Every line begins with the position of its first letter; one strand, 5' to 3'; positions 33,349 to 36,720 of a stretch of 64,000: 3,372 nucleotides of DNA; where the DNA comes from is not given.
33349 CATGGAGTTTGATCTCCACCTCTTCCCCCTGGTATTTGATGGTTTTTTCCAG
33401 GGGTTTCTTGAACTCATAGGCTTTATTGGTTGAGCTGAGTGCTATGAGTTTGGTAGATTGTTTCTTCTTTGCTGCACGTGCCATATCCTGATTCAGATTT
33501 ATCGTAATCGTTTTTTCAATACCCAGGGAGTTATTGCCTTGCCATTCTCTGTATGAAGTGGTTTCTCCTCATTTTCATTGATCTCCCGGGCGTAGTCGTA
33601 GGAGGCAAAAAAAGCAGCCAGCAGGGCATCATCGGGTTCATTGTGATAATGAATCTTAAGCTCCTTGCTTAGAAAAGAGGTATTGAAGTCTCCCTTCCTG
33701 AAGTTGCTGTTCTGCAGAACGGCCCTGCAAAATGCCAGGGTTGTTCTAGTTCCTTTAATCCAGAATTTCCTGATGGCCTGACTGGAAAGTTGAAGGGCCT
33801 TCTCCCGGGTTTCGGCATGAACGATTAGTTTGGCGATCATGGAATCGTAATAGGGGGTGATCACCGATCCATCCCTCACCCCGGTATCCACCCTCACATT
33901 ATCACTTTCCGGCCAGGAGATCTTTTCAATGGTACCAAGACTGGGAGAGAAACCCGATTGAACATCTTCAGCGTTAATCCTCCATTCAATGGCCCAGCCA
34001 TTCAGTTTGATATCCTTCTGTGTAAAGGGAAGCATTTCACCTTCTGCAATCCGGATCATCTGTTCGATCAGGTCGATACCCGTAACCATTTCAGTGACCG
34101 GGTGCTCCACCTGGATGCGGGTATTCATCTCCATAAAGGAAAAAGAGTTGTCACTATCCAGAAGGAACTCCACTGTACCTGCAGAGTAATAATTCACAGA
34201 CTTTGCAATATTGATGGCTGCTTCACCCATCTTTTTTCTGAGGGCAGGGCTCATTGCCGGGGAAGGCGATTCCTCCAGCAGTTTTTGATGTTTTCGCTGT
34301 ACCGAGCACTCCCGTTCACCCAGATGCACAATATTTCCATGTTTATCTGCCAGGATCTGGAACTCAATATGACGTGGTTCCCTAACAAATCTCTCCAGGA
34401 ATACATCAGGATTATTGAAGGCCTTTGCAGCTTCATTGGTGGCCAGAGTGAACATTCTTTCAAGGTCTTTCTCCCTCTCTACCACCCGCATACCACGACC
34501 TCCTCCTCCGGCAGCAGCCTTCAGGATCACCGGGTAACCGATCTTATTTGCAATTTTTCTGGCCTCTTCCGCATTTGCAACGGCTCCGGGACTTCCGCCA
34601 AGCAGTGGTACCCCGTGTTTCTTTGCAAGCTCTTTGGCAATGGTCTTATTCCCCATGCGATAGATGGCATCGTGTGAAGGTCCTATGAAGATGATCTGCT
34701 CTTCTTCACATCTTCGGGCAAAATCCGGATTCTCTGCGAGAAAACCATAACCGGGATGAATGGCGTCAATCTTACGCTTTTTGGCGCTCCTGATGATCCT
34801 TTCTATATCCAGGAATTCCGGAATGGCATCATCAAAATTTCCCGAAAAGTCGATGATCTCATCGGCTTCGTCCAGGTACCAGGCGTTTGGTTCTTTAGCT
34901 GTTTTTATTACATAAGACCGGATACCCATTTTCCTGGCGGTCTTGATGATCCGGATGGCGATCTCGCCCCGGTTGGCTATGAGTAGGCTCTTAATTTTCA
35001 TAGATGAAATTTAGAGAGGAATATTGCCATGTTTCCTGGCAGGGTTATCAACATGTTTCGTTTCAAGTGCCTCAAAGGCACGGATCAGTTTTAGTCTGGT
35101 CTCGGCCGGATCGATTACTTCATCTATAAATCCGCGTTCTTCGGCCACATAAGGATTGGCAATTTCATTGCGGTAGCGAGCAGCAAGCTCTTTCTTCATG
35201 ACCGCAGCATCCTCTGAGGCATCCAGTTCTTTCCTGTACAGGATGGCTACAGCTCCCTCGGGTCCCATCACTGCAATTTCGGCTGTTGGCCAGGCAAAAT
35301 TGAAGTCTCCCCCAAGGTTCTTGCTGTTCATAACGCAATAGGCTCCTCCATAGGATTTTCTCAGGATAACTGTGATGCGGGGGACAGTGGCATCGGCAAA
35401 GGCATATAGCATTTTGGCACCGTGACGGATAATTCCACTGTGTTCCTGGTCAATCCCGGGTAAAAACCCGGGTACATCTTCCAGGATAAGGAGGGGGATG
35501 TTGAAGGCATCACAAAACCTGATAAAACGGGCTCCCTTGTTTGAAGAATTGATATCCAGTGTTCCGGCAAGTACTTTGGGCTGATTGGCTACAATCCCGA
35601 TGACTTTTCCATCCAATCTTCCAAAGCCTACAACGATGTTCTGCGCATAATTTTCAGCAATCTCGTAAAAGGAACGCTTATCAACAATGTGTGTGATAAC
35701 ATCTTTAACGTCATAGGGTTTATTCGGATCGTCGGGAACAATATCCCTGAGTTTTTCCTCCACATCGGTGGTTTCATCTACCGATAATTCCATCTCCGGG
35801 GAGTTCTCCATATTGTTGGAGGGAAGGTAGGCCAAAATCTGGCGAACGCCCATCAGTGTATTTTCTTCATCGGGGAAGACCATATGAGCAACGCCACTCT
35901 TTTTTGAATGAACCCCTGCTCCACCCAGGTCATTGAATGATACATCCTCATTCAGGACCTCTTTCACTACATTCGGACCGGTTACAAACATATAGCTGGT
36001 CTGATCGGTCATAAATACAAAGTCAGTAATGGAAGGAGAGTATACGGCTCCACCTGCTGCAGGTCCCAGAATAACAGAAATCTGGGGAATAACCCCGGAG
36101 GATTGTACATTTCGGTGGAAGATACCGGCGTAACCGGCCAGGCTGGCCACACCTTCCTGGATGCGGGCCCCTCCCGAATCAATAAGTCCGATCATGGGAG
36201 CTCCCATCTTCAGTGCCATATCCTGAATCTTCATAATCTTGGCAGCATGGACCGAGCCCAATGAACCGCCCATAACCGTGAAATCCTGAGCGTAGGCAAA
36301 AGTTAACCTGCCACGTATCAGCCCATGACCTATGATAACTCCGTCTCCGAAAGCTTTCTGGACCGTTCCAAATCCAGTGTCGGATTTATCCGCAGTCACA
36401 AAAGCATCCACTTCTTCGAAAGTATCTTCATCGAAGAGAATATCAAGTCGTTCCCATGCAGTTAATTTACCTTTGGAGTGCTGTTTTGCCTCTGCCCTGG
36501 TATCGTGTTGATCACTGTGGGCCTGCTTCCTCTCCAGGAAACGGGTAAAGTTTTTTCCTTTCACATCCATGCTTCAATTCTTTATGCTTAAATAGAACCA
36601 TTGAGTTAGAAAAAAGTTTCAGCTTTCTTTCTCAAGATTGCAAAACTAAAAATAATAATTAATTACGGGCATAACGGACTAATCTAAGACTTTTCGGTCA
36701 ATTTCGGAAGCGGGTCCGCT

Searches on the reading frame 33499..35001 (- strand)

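Call 24: search_protein_families(library=pfam, proteins=[window:33499-35001:-], max_evalue=0.00001)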
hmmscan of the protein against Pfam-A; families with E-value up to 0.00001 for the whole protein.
window:33499-35001:- (500 aa): 6 families
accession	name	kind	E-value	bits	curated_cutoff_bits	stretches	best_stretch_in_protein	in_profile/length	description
PF02786.22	CPSase_L_D2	-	1.3e-77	260.5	19.8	1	119-325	2-209/211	Carbamoyl-phosphate synthase L chain, ATP binding domain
PF02785.25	Biotin_carb_C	-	3.9e-37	127.1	32.4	1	339-445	1-107/108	Biotin carboxylase C-terminal domain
PF00289.28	Biotin_carb_N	-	1.2e-36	125.9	25.5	1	3-113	2-110/110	Biotin carboxylase, N-terminal domain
PF07478.18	Dala_Dala_lig_C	-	4.1e-10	39.9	24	1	145-294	26-174/204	D-ala D-ala ligase C-terminus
PF02222.28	ATP-grasp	-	2.1e-09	37.7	27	1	140-295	15-162/179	ATP-grasp domain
PF08443.16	RimK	-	1e-05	25.7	21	0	255-317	128-186/188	RimK-like ATP-grasp domain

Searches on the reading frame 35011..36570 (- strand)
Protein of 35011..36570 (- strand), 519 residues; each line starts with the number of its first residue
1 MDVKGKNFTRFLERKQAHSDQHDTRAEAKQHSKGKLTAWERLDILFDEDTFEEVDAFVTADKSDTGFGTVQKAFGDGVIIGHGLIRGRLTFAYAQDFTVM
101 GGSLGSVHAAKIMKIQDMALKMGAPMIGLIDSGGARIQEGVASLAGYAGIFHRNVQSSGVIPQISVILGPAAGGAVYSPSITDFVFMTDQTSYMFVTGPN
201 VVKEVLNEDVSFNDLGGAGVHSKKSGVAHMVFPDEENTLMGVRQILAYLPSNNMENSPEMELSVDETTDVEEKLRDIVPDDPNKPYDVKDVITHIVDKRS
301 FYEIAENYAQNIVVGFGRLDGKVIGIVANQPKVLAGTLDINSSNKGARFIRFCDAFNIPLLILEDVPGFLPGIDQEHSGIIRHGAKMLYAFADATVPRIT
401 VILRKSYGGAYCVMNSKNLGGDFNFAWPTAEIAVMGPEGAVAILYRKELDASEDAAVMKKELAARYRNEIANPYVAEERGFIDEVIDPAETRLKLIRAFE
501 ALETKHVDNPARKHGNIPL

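Call 24: search_protein_families(library=pfam, proteins=[window:35011-36570:-], max_evalue=0.00001)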
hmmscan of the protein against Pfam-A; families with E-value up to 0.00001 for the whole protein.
window:35011-36570:- (519 aa): 2 families
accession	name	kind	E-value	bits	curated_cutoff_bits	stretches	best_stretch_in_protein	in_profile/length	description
PF01039.27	Carboxyl_trans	-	2.8e-189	630.3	22.3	1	29-517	1-493/493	Carboxyl transferase domain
PF03255.19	ACCA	-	1.1e-16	61.3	23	1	341-484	131-270/310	Acetyl co-enzyme A carboxylase carboxyltransferase-like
